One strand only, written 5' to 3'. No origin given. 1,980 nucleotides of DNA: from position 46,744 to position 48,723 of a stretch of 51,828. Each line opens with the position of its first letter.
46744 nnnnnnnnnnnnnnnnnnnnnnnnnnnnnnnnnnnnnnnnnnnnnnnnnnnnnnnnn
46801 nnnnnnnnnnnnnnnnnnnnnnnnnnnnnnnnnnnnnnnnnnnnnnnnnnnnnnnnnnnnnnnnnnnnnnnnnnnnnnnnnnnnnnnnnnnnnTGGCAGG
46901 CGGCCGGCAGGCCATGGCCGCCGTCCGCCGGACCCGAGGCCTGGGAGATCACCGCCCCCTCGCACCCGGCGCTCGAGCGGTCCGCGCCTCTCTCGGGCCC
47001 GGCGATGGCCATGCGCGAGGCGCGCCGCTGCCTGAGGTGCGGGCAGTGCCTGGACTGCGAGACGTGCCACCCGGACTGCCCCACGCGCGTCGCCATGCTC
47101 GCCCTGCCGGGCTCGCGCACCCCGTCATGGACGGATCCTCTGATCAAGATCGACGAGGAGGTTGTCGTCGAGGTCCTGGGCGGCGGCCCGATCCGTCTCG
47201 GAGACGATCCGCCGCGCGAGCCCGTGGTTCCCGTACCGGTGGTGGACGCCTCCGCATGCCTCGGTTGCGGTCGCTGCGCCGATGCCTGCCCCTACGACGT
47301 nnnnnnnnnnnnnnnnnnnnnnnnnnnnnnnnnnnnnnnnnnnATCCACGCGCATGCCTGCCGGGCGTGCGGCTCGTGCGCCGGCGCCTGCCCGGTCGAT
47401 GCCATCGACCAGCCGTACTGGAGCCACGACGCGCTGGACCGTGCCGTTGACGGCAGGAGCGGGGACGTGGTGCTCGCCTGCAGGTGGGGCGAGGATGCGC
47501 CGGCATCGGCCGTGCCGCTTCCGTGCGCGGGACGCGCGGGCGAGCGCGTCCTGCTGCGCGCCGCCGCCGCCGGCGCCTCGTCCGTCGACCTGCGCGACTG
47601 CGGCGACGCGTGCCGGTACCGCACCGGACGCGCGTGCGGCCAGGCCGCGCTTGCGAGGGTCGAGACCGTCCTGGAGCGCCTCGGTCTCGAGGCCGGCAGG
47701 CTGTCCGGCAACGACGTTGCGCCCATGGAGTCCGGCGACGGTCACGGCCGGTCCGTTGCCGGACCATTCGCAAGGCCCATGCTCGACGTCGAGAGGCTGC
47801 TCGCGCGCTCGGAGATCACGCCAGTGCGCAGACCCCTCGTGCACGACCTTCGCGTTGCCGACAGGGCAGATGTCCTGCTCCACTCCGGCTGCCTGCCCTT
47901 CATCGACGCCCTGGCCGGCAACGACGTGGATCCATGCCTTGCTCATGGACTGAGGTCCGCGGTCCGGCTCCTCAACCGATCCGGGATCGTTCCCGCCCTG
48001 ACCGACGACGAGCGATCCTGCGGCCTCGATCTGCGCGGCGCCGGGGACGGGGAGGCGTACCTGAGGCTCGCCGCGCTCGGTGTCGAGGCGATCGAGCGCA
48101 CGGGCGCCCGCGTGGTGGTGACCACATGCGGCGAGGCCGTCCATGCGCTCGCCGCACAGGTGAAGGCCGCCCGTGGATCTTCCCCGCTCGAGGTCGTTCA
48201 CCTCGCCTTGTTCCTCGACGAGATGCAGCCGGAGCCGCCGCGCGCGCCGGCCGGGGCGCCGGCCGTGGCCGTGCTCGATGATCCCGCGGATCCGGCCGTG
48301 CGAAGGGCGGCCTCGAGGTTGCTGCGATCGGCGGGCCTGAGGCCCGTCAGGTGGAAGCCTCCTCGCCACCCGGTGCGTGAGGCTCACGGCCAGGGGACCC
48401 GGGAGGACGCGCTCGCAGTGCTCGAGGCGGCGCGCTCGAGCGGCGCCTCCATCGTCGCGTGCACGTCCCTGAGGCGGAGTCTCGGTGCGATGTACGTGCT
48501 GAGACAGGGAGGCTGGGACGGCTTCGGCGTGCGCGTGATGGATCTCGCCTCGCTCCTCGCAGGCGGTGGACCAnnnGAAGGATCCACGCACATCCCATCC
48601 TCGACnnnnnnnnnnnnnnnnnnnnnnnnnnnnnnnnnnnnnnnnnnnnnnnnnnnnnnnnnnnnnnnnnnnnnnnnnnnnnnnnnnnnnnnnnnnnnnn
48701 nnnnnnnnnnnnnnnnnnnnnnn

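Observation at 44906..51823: Four-gene flavin/Fe-S operon coupling a SoxAB/opine/proline-dehydrogenase-like pair to Hdr/Mvh-type electron-transfer modules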

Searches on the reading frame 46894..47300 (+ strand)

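Call 7: search_protein_families(library=pfam, proteins=[window:46894-47300:+], max_evalue=10)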
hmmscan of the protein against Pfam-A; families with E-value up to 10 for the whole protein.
window:46894-47300:+ (135 aa): 17 families
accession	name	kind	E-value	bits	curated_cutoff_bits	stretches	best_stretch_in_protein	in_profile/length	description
PF13187.11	Fer4_9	-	3.6e-07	30.5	27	2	51-135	1-50/52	4Fe-4S dicluster domain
PF12838.12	Fer4_7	-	3.9e-07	30.9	27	1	51-135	1-51/52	4Fe-4S dicluster domain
PF12837.12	Fer4_6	-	4e-07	30.1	25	1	114-134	1-21/24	4Fe-4S binding domain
PF00037.32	Fer4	-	1e-06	28.7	21.1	1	115-135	1-21/24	4Fe-4S binding domain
PF12797.12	Fer4_2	-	1.5e-06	28.2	24.5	1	113-134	1-22/22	4Fe-4S binding domain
PF13237.11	Fer4_10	-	0.00011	22.5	25.5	1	116-134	3-21/53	4Fe-4S dicluster domain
PF12800.12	Fer4_4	-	0.00022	21.8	24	1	120-135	2-17/17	4Fe-4S binding domain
PF13534.11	Fer4_17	-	0.00064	20.7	22.2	2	119-135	43-59/61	4Fe-4S dicluster domain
PF25160.1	LdpA_Fe-S-bd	-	0.00082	19.6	27.6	1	117-135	23-41/49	LdpA Fe-S cluster-binding domain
PF12798.12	Fer4_3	-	0.003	18.7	27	1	122-135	1-14/15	4Fe-4S binding domain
PF17179.9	Fer4_22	-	0.0052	18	27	1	118-134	77-93/95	4Fe-4S dicluster domain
PF14697.11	Fer4_21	-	0.0091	16.5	35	1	117-133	3-19/59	4Fe-4S dicluster domain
PF13183.11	Fer4_8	-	0.034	15.1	27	1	51-134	4-66/68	4Fe-4S dicluster domain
PF13484.11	Fer4_16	-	0.065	14.5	30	1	122-134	2-14/66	4Fe-4S double cluster binding domain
PF13746.11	Fer4_18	-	0.071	13.8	27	1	40-67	49-76/114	4Fe-4S dicluster domain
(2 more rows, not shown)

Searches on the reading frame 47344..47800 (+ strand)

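Call 7: search_protein_families(library=pfam, proteins=[window:47344-47800:+], max_evalue=10)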
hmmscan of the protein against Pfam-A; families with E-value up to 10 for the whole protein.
window:47344-47800:+ (152 aa): 12 families
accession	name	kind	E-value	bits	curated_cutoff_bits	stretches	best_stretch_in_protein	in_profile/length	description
PF02662.21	FlpD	-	3.9e-08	33.8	22.3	1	55-129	29-104/123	Methyl-viologen-reducing hydrogenase, delta subunit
PF00037.32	Fer4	-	9.1e-05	22.6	21.1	1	5-22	7-24/24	4Fe-4S binding domain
PF13484.11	Fer4_16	-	0.00068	20.8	30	1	6-24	2-20/66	4Fe-4S double cluster binding domain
PF25160.1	LdpA_Fe-S-bd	-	0.013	15.7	27.6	1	3-23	25-45/49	LdpA Fe-S cluster-binding domain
PF13187.11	Fer4_9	-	0.017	15.5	27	1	5-21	36-52/52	4Fe-4S dicluster domain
PF12837.12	Fer4_6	-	0.05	14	25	1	4-21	7-24/24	4Fe-4S binding domain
PF14697.11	Fer4_21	-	0.056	14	35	1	3-21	38-57/59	4Fe-4S dicluster domain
PF12838.12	Fer4_7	-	0.059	14.3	27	1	6-28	2-24/52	4Fe-4S dicluster domain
PF12800.12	Fer4_4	-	0.069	14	24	1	5-18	3-16/17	4Fe-4S binding domain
PF12797.12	Fer4_2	-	0.09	13.2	24.5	1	5-18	9-22/22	4Fe-4S binding domain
PF13237.11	Fer4_10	-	0.17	12.3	25.5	1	2-27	5-22/53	4Fe-4S dicluster domain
PF13183.11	Fer4_8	-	1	10.4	27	1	3-36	2-35/68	4Fe-4S dicluster domain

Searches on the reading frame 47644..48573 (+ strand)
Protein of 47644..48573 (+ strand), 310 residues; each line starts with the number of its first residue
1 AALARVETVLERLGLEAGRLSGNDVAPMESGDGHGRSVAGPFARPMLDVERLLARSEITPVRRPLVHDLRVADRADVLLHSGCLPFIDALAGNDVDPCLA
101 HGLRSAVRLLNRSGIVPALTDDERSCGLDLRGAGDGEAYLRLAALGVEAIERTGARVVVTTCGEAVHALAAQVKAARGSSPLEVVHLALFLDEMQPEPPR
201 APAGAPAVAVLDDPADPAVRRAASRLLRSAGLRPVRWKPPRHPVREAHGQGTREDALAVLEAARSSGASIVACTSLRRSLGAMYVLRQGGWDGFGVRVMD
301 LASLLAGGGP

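Call 7: search_protein_families(library=pfam, proteins=[window:47644-48573:+], max_evalue=10)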
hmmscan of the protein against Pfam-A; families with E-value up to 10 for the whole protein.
window:47644-48573:+ (310 aa): 1 family
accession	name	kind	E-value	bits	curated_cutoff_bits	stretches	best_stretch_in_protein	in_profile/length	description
PF02754.22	CCG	-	0.012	16.1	20.6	1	104-163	19-78/85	Cysteine-rich domain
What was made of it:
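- On HdrABC-MvhD type complexes: Pfam CCG scores 16.1 bits, below the 20.6 cut-off (call 7).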

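Call 42: search_solved_structures(query=A3, max_evalue=0.01)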
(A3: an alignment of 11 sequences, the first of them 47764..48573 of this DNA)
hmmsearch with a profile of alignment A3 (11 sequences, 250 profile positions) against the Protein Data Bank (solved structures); distinct sequences matched with E-value up to 0.01: 6.
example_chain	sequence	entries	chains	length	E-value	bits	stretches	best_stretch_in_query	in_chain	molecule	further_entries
9ojn_A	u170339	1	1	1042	1.3e-17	67.4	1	28-226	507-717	Iron-sulfur-binding reductase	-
8rvv_B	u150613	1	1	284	0.00023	24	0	37-228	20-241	H(2):CoB-CoM heterodisulfide,ferredoxin reductase subunit B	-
8rvu_b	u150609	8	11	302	0.00035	23.4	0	37-229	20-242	H(2):CoB-CoM heterodisulfide,ferredoxin reductase subunit B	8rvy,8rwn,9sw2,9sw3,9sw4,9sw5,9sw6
5odc_B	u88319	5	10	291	0.00052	22.9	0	36-228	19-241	Heterodisulfide reductase, subunit B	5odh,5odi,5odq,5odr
8dt0_A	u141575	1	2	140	0.00089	22.1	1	126-207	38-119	Scaffolding protein functional sites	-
9sfi_C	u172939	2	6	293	0.0012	21.7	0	38-228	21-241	H(2)/formate:CoB-CoM heterodisulfide,ferredoxin reductase subunit B2 | Heterodisulfide reductase subunit B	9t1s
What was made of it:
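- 47764..48573 (+): g2 C-terminal HdrB-like double-CCG domain, decayed. CCG1 reads GC733...SC776G...TC812GEA (3/5 Cys). CCG2 reads DPAD...(CCG deleted)...AC923TSL (1/5 Cys). Profile against PDB: 9ojn 1.3e-17, HdrB 2e-4 (call 42).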

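Call 67: predict_structure(alignment_id=A4)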
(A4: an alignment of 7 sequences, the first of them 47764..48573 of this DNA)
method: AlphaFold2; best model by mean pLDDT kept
length: 270 residues; sequences in the alignment: 7
mean_pLDDT: 85.1   pTM: 0.87
mean pLDDT of the five models: 85.1, 84.0, 83.9, 79.8, 79.8
residues with pLDDT >= 90: 125; 70-90: 114; 50-70: 24; < 50: 7
segments of 3 or more residues with pLDDT < 50: 203-207
pLDDT, mean of each block of 10 residues (from residue 1): 84 90 74 93 84 75 90 93 83 90 92 93 89 79 92 88 83 89 94 89 53 84 93 87 78 82 75
secondary structure, 60 per line:
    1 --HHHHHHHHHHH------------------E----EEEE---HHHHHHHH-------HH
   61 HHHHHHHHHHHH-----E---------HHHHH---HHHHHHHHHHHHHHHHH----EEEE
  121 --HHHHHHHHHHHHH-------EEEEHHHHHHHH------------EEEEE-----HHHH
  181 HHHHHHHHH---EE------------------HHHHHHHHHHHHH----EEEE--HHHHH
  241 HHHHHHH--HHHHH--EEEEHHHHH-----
elements in order: H3-13 E37-40 H44-51 H59-72 H88-92 H96-112 E117-120 H123-135 E143-146 H147-154 E167-171 H177-189 H213-225 E230-233 H236-247 H250-254 E257-260 H261-265

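Call 69: fold_search(model_id=the predicted structure, library=pdb)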
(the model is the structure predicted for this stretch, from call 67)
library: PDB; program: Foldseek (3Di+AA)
matches with E <= 10: 667; with E <= 0.001: 14
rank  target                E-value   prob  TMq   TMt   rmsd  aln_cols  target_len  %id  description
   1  9ojn                  4.5e-08  1.00  0.61  0.24   7.1       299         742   17  Structure of Mycobacterium smegmatis EtfD (released 2025-05-21)
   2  9a6l_A                8.6e-07  1.00  0.61  0.68   5.2       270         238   14  Integrative model of LUTA-LUTB by crosslinking MS and deep learning (released 2024-09-18)
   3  8rwn_B                2.7e-05  1.00  0.58  0.55   5.6       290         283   16  CryoEM structure of the Hdr(ABC)2 subunits of the Elp-Hdr complex of Methanothermobacter marburgensis (released 2025-05-14)
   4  7bkb_B                2.7e-05  1.00  0.59  0.55   5.5       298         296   13  Formate dehydrogenase - heterodisulfide reductase - formylmethanofuran dehydrogenase complex from Methanospirillum hun (released 2021-09-29)
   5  5odc_B                2.9e-05  1.00  0.60  0.56   5.4       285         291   14  Heterodisulfide reductase / [NiFe]-hydrogenase complex from Methanothermococcus thermolithotrophicus at 2.3 A resoluti (released 2017-08-30)
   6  8rvu_B                6.8e-05  1.00  0.59  0.56   5.3       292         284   16  CryoEM structure of the Elp-Hdr complex of Methanothermobacter marburgensis state 2 (composite structure) (released 2025-05-14)
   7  8rvy_B                9.0e-05  1.00  0.58  0.55   5.6       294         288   16  CryoEM structure of the Elp-Hdr complex of Methanothermobacter marburgensis state 1 (composite structure) (released 2025-05-14)
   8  5ell_A                2.4e-04  1.00  0.37  0.41   8.1       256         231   14  Crystal structure of L-aspartate/glutamate-specific racemase from Escherichia coli (released 2015-11-18)
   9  5hj7_B                3.7e-04  0.99  0.31  0.32   9.9       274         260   15  Glutamate Racemase Mycobacterium tuberculosis (MurI) with bound D-glutamate, 2.3 Angstrom resolution, X-ray diffractio (released 2016-05-25)
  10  3ojc_A                4.7e-04  1.00  0.37  0.41   8.4       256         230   14  Crystal structure of a putative Asp/Glu Racemase from Yersinia pestis (released 2010-09-15)
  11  5hj7_A                6.2e-04  0.99  0.32  0.33   9.4       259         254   14  Glutamate Racemase Mycobacterium tuberculosis (MurI) with bound D-glutamate, 2.3 Angstrom resolution, X-ray diffractio (released 2016-05-25)
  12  8rvy_b                6.9e-04  1.00  0.56  0.53   5.9       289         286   18  CryoEM structure of the Elp-Hdr complex of Methanothermobacter marburgensis state 1 (composite structure) (released 2025-05-14)
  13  2gzm_A                8.7e-04  0.99  0.35  0.35   9.1       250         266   10  Crystal Structure of the Glutamate Racemase from Bacillus anthracis (released 2007-05-29)
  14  2dwu_A                9.7e-04  0.99  0.32  0.33   9.3       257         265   12  Crystal Structure of Glutamate Racemase Isoform RacE1 from Bacillus anthracis (released 2007-06-19)
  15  2oho_B                2.2e-03  0.96  0.29  0.30  10.4       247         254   13  Structural Basis for Glutamate Racemase Inhibitor (released 2007-09-25)
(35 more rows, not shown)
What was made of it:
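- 47764..48573 (+): AF2 pLDDT 85, and Foldseek finds EtfD, LutA and HdrB at TM about 0.6 (calls 67, 69).
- Closest known: Anaerobic glycerol-3-phosphate dehydrogenase GlpABC, and EtfD/LutA-type CCG proteins. Same: EtfD and LutA are the top structural matches of the g2 C-terminal domain (call 69).
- EtfD is the top Foldseek hit and LutA the second (call 69).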
